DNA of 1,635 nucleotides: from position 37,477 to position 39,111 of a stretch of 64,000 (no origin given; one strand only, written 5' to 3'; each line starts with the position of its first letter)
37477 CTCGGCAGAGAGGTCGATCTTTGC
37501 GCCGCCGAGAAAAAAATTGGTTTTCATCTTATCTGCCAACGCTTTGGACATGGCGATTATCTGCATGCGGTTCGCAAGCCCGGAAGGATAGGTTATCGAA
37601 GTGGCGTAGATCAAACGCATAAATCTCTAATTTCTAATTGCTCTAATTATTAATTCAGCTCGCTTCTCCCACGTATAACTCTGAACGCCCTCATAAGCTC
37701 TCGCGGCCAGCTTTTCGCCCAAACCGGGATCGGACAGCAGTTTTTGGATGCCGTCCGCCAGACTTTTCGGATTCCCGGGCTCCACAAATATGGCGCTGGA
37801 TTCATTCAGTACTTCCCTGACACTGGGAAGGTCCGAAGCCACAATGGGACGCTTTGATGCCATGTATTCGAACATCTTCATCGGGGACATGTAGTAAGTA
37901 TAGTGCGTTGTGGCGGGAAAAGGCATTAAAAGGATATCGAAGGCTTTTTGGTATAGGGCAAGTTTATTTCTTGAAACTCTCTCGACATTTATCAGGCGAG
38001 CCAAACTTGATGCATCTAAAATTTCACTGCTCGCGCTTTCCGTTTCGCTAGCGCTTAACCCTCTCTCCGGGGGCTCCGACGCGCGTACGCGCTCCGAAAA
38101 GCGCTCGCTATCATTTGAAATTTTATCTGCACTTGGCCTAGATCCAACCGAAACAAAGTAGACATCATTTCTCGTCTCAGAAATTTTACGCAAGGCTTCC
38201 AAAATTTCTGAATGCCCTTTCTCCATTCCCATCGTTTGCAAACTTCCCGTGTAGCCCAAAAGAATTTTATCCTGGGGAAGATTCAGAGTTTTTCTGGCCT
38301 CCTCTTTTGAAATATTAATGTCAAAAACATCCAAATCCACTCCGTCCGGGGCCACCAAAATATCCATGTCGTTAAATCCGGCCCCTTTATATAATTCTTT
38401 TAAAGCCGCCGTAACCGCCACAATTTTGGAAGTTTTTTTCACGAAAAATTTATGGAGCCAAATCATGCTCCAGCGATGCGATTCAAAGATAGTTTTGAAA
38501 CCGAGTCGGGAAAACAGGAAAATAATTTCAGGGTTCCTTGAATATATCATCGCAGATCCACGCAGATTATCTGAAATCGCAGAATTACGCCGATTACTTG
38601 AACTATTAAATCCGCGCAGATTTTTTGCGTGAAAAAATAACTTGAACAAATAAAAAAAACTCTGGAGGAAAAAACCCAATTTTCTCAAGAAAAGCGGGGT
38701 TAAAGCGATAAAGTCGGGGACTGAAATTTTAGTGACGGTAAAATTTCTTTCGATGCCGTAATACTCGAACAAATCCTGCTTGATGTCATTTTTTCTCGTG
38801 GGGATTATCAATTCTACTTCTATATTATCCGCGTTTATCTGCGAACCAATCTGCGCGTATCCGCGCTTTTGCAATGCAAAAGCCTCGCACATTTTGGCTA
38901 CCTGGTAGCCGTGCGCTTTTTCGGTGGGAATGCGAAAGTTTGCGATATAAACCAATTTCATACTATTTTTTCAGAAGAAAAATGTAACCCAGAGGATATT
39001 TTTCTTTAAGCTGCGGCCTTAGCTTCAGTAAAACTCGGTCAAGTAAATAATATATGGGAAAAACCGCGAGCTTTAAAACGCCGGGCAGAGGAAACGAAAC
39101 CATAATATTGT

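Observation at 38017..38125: GC-rich palindromic ~109-nt insert translated in-frame inside a glycosyltransferase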

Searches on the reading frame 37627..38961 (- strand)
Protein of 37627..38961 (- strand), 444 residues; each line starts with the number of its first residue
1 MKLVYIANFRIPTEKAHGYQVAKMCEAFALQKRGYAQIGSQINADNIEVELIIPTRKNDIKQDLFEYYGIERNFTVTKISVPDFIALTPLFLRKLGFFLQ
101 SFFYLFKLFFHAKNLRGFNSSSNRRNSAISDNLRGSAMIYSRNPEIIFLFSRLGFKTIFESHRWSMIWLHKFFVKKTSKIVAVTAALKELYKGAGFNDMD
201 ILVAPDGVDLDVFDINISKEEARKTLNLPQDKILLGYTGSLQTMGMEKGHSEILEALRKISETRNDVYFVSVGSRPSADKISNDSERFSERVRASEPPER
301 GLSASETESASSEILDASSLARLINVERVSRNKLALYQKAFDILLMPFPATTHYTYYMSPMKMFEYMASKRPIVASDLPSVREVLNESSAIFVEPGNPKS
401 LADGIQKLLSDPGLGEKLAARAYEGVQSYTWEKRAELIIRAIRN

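Call 14: find_encoding_contigs(protein=window:37627-38961:-, flank=10000, max_places=10)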
Protein window:37627-38961:- (444 aa): 3 contigs read that carry it; 3 places shown.
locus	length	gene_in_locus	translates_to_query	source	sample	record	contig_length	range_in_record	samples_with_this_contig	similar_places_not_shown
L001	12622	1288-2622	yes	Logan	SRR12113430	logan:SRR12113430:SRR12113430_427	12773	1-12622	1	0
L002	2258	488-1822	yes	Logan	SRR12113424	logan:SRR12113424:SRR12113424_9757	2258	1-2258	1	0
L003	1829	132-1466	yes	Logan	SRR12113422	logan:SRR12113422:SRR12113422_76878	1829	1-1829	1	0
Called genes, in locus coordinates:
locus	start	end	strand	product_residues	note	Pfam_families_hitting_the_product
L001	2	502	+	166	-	?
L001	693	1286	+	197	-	PF13489:Methyltransf_23 (faint), PF08241:Methyltransf_11 (weak)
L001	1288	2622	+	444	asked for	PF00534:Glycos_transf_1, PF13692:Glyco_trans_1_4, PF13524:Glyco_trans_1_2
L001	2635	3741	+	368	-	PF13439:Glyco_transf_4 (weak), PF00534:Glycos_transf_1, PF13692:Glyco_trans_1_4, PF13524:Glyco_trans_1_2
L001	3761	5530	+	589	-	PF00664:ABC_membrane, PF00005:ABC_tran, PF02463:SMC_N (weak)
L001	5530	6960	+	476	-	PF05159:Capsule_synth (weak)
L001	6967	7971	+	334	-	PF13489:Methyltransf_23, PF08241:Methyltransf_11, PF08242:Methyltransf_12 (weak), PF13649:Methyltransf_25 (weak)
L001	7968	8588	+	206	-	PF00117:GATase, PF01174:SNO (weak), PF07722:Peptidase_C26 (faint)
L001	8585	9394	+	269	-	PF00977:His_biosynth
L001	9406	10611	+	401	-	-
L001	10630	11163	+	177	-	PF13302:Acetyltransf_3, PF13420:Acetyltransf_4, PF00583:Acetyltransf_1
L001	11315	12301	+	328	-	PF00106:adh_short, PF04321:RmlD_sub_bind, PF01073:3Beta_HSD, PF01370:Epimerase, PF02719:Polysacc_synt_2, PF07993:NAD_binding_4, PF13460:NAD_binding_10, PF16363:GDP_Man_Dehyd, +2 more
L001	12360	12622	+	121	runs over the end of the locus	PF05635:23S_rRNA_IVP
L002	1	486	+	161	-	?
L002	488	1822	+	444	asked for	PF00534:Glycos_transf_1, PF13692:Glyco_trans_1_4, PF13524:Glyco_trans_1_2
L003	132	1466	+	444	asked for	PF00534:Glycos_transf_1, PF13692:Glyco_trans_1_4, PF13524:Glyco_trans_1_2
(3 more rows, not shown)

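Call 15: find_homologous_proteins(query=window:37627-38961:-, max_evalue=1e-10)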
Query window:37627-38961:- (444 aa): 2060 proteins with E <= 1e-10 among 8000 candidates; the best 120 are listed.
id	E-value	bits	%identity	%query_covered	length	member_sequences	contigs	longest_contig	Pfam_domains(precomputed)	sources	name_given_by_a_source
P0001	4.5e-290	979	100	100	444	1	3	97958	PF00534.27,PF13524.13,PF13692.13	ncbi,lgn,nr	ncbi:glycosyltransferase [Candidatus Giovannonibacteria bacterium]|nr:glycosyltransferase [Candidatu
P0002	6.1e-175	600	65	100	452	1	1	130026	PF00534.27,PF13524.13,PF13692.13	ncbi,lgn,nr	ncbi:MAG: glycosyltransferase [bacterium]|nr:glycosyltransferase [bacterium]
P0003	2.5e-145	503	55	99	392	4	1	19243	PF00534.27,PF13524.13,PF13692.13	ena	-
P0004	3.3e-142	492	55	61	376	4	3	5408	PF00534.27,PF13524.13,PF13692.13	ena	-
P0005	3.7e-134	466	54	100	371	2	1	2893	PF00534.27,PF13524.13,PF13692.13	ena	-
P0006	1.5e-125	438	36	100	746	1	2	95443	PF00534.27,PF13579.13,PF13524.13,PF13439.13,PF13692.13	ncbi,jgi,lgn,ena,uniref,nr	ncbi:MAG: hypothetical protein COU35_03965 [Candidatus Magasanikbacteria bacterium CG10_big_fil_rev_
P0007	2.1e-125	437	49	100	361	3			PF00534.27,PF13524.13,PF13692.13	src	-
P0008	5.3e-124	433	38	100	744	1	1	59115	PF00534.27,PF13524.13,PF13439.13,PF13692.13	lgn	-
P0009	3.1e-104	367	45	100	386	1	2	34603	PF00534.27,PF13524.13,PF13439.13,PF13692.13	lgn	-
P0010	1.9e-103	365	43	100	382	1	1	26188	PF00534.27,PF13524.13,PF13692.13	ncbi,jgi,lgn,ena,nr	ncbi:glycosyltransferase [Patescibacteria group bacterium]|nr:glycosyltransferase [Patescibacteria g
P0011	2.2e-102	361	44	100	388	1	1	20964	PF00534.27,PF13524.13,PF13439.13,PF13692.13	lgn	-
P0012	6.7e-102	360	45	100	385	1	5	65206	PF00534.27,PF13524.13,PF13692.13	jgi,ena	-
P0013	2.0e-101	358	46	100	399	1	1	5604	PF00534.27,PF13524.13,PF13439.13,PF13692.13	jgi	jgi:glycosyltransferase involved in cell wall biosynthesis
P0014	2.4e-101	358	45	100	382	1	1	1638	PF00534.27,PF13524.13,PF13439.13,PF13692.13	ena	-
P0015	4.3e-100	354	45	100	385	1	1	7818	PF00534.27,PF13524.13,PF13439.13,PF13692.13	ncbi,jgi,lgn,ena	ncbi:MAG: glycosyltransferase family 4 protein [Patescibacteria group bacterium]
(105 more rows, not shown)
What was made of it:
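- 37627..38961 (-): Host gene: an intact GT4 (GT-B fold) glycosyltransferase of 444 aa, the second of two tandem paralogues. Homologues are in call 15.
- The sequence is reproduced on contigs from three sequencing runs and in an NCBI metagenome-assembled genome (calls 14, 15).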

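Call 17: find_encoding_contigs(protein=P0002, flank=10000, max_places=5)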
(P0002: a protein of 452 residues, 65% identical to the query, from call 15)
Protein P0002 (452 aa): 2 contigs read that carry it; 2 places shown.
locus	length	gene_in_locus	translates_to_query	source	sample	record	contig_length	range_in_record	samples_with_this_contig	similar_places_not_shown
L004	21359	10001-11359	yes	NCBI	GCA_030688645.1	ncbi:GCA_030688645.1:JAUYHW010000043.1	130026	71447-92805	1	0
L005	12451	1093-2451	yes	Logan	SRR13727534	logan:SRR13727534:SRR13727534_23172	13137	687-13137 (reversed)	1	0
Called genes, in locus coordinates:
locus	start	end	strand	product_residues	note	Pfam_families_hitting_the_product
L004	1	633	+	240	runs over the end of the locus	PF00300:His_Phos_1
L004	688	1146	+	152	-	-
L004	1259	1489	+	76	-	PF26604:CBU_0592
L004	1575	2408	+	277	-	PF00271:Helicase_C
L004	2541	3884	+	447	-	PF07549:Sec_GG (weak), PF21760:SecD_1st, PF22599:SecDF_P1_head, PF02355:SecD_SecF_C, PF03176:MMPL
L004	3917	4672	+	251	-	PF00932:LTD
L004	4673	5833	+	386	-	PF13439:Glyco_transf_4, PF13579:Glyco_trans_4_4 (weak), PF00534:Glycos_transf_1, PF13692:Glyco_trans_1_4, PF13524:Glyco_trans_1_2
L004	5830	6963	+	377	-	PF13439:Glyco_transf_4, PF13579:Glyco_trans_4_4, PF00534:Glycos_transf_1, PF13692:Glyco_trans_1_4, PF13524:Glyco_trans_1_2 (weak)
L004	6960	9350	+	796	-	PF13439:Glyco_transf_4, PF13579:Glyco_trans_4_4, PF20706:GT4-conflict (faint), PF00534:Glycos_transf_1, PF13692:Glyco_trans_1_4, PF13439:Glyco_transf_4 (weak), PF13692:Glyco_trans_1_4, PF00534:Glycos_transf_1, +1 more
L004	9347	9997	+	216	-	PF13489:Methyltransf_23, PF08241:Methyltransf_11 (weak)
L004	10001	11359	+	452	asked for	PF00534:Glycos_transf_1, PF13524:Glyco_trans_1_2, PF13692:Glyco_trans_1_4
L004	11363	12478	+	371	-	PF13439:Glyco_transf_4, PF00534:Glycos_transf_1, PF13692:Glyco_trans_1_4, PF13524:Glyco_trans_1_2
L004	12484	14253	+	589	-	PF00664:ABC_membrane, PF00005:ABC_tran, PF02463:SMC_N (weak)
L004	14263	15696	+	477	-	PF05159:Capsule_synth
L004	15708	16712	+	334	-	PF13489:Methyltransf_23, PF08241:Methyltransf_11, PF08242:Methyltransf_12 (weak), PF13649:Methyltransf_25 (faint)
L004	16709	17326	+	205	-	PF00117:GATase, PF01174:SNO (faint), PF07722:Peptidase_C26 (faint)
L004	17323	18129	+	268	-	PF00977:His_biosynth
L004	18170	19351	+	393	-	-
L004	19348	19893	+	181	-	PF13302:Acetyltransf_3, PF13420:Acetyltransf_4, PF00583:Acetyltransf_1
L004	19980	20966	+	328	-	PF00106:adh_short, PF04321:RmlD_sub_bind, PF01073:3Beta_HSD, PF01370:Epimerase, PF02719:Polysacc_synt_2, PF07993:NAD_binding_4, PF13460:NAD_binding_10, PF16363:GDP_Man_Dehyd, +2 more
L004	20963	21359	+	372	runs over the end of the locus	PF00155:Aminotran_1_2, PF01041:DegT_DnrJ_EryC1, PF01212:Beta_elim_lyase, PF00266:Aminotran_5, PF01053:Cys_Met_Meta_PP (weak)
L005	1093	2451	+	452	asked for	PF00534:Glycos_transf_1, PF13524:Glyco_trans_1_2, PF13692:Glyco_trans_1_4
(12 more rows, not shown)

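Call 18: find_encoding_contigs(protein=P0003, flank=10000, max_places=3)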
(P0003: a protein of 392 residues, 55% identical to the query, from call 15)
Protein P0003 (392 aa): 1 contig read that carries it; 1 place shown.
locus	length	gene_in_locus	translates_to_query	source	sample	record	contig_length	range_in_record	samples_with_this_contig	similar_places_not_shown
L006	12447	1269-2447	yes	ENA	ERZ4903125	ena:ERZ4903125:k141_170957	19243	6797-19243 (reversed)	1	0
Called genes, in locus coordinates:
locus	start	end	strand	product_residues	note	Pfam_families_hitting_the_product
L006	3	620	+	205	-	?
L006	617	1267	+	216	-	PF13489:Methyltransf_23, PF08241:Methyltransf_11 (weak)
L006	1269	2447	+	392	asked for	PF00534:Glycos_transf_1, PF13692:Glyco_trans_1_4, PF13524:Glyco_trans_1_2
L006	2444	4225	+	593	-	PF00664:ABC_membrane (weak), PF00005:ABC_tran, PF02463:SMC_N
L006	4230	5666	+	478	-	PF05159:Capsule_synth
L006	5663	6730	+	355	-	-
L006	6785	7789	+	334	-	PF00106:adh_short, PF04321:RmlD_sub_bind, PF08659:KR, PF01073:3Beta_HSD, PF01370:Epimerase, PF02719:Polysacc_synt_2, PF07993:NAD_binding_4, PF13460:NAD_binding_10, +1 more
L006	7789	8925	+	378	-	PF01041:DegT_DnrJ_EryC1, PF00155:Aminotran_1_2, PF01212:Beta_elim_lyase, PF00266:Aminotran_5, PF01053:Cys_Met_Meta_PP (weak)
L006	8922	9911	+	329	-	PF13489:Methyltransf_23, PF08241:Methyltransf_11 (weak), PF08242:Methyltransf_12 (weak)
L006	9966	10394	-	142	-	-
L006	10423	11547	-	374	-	-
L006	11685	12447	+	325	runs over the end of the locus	PF01408:GFO_IDH_MocA, PF03807:F420_oxidored (faint), PF02894:GFO_IDH_MocA_C (weak), PF22725:GFO_IDH_MocA_C3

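Call 66: predict_structure(alignment_id=A1)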
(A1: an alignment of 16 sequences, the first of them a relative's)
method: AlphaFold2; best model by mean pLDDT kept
length: 444 residues; sequences in the alignment: 16
mean_pLDDT: 77.8   pTM: 0.77
mean pLDDT of the five models: 77.8, 65.7, 64.1, 63.9, 62.9
residues with pLDDT >= 90: 171; 70-90: 165; 50-70: 36; < 50: 72
segments of 3 or more residues with pLDDT < 50: 11-13, 34-44, 59-61, 119-134, 277-315
pLDDT, mean of each block of 10 residues (from residue 1): 84 64 90 51 65 71 67 85 79 82 92 71 41 65 93 94 76 91 91 92 92 88 92 87 75 89 89 55 35 31 33 48 79 85 83 79 89 91 92 93 93 92 94 93 85
secondary structure, 60 per line:
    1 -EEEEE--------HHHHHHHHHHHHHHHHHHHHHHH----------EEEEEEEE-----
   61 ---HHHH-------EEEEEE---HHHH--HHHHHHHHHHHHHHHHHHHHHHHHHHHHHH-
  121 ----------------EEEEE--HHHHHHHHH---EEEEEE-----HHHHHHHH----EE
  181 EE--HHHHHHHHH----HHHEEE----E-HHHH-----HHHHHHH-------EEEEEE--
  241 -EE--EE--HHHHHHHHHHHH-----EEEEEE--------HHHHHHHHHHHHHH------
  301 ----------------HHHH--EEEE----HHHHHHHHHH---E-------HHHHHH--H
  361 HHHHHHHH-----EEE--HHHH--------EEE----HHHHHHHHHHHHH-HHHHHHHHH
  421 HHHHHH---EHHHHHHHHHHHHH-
elements in order: E2-6 H15-37 E48-55 H64-67 E75-80 H84-87 H90-119 E137-141 H144-152 E156-161 H167-174 E179-182 H185-193 E201-203 H210-213 H219-225 E233-238 H250-261 E267-272 H281-294 H317-320 E323-326 H331-340 H352-357 H360-368 E374-376 H379-382 E391-393 H398-410 H412-426 H431-443
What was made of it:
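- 38008..38133 (-): Codons of the inserted peptide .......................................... (residues 277-318 of the GT4). Residues 277-315 have pLDDT < 50 (call 66).
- The model predicts the segment with low confidence (call 66).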

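Call 84: search_protein_families(library=pfam, proteins=[window:37627-38961:-], max_evalue=0.001)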
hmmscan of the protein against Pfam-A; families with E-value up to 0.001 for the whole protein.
window:37627-38961:- (444 aa): 4 families
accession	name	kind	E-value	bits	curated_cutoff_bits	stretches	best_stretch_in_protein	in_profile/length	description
PF13692.12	Glyco_trans_1_4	-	5.5e-16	59.5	27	1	323-411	61-142/142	Glycosyl transferases group 1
PF00534.26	Glycos_transf_1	-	8.8e-16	58.3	26.4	1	219-424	2-171/172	Glycosyl transferases group 1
PF13524.12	Glyco_trans_1_2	-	5.9e-08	33.2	25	1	353-439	57-143/144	Glycosyl transferase-like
PF13439.12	Glyco_transf_4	-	0.00076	20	28.5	0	166-211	123-169/170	Glycosyltransferase Family 4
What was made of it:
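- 37627..38961 (-): Pfam Glycos_transf_1 and Glyco_trans_1_4 (call 84).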

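Call 88: fold_search(model_id=the predicted structure, library=pdb)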
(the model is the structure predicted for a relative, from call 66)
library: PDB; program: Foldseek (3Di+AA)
matches with E <= 10: 1298; with E <= 0.001: 375
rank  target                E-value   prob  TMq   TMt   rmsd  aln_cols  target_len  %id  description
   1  3c48_B                8.9e-18  1.00  0.43  0.47  11.3       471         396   15  Structure of the retaining glycosyltransferase MshA: The first step in mycothiol biosynthesis. Organism: Corynebacteri (released 2008-03-25)
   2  3fro_A                1.0e-16  1.00  0.64  0.65   6.5       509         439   14  Crystal structure of Pyrococcus abyssi glycogen synthase with open and closed conformations (released 2010-01-12)
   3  3c4q_A                1.2e-16  1.00  0.67  0.75   5.1       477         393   14  Structure of the retaining glycosyltransferase MshA : The first step in mycothiol biosynthesis. Organism : Corynebacte (released 2008-04-01)
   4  3l01_A                1.2e-16  1.00  0.63  0.65   6.6       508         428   14  Crystal structure of monomeric glycogen synthase from Pyrococcus abyssi (released 2010-12-29)
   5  3c4q_B                1.3e-16  1.00  0.67  0.75   4.9       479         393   14  Structure of the retaining glycosyltransferase MshA : The first step in mycothiol biosynthesis. Organism : Corynebacte (released 2008-04-01)
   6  3c48_A                1.6e-16  1.00  0.42  0.46  11.7       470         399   14  Structure of the retaining glycosyltransferase MshA: The first step in mycothiol biosynthesis. Organism: Corynebacteri (released 2008-03-25)
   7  6tvp_A                4.8e-16  1.00  0.58  0.66   6.3       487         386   14  Structure of Mycobacterium smegmatis alpha-maltose-1-phosphate synthase GlgM (released 2020-04-22)
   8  4xso_A                5.7e-16  1.00  0.59  0.71   6.8       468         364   14  Crystal structure of apo-form Alr3699/HepE from Anabaena sp. strain PCC 7120 (released 2016-01-13)
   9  4xsu_B                9.1e-16  1.00  0.60  0.71   6.7       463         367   14  Crystal structure of Anabaena Alr3699/HepE in complex with UDP and glucose (released 2016-01-13)
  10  6tvp_B                1.0e-15  1.00  0.59  0.66   6.3       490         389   14  Structure of Mycobacterium smegmatis alpha-maltose-1-phosphate synthase GlgM (released 2020-04-22)
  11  4xsu_A                1.1e-15  1.00  0.59  0.70   7.0       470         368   13  Crystal structure of Anabaena Alr3699/HepE in complex with UDP and glucose (released 2016-01-13)
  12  2bis_A                1.6e-15  1.00  0.62  0.62   7.0       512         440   13  Structure of glycogen synthase from Pyrococcus abyssi (released 2005-11-28)
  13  7qsg_A                1.9e-15  1.00  0.60  0.69   6.4       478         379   14  Methylmannose polysaccharide mannosyltransferase from M. hassiacum (released 2023-01-25)
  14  4xsr_B                2.7e-15  1.00  0.60  0.72   6.4       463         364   14  Crystal structure of Anabaena Alr3699/HepE in complex with UDP-glucose (released 2016-01-13)
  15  3oka_A                3.0e-15  1.00  0.65  0.75   5.2       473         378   14  Crystal structure of Corynebacterium glutamicum PimB' in complex with GDP-Man (triclinic crystal form) (released 2010-09-15)
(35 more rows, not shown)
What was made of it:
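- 37627..38961 (-): Foldseek's top hits are MshA, PimB' and BshA (call 88).
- On RPE-like 'protein-coding palindromic repeat': The GT4 insert has pLDDT < 50 inside a confident GT-B fold (calls 66, 88).
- The insert has pLDDT < 50 within a confident GT-B fold (calls 66, 88).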
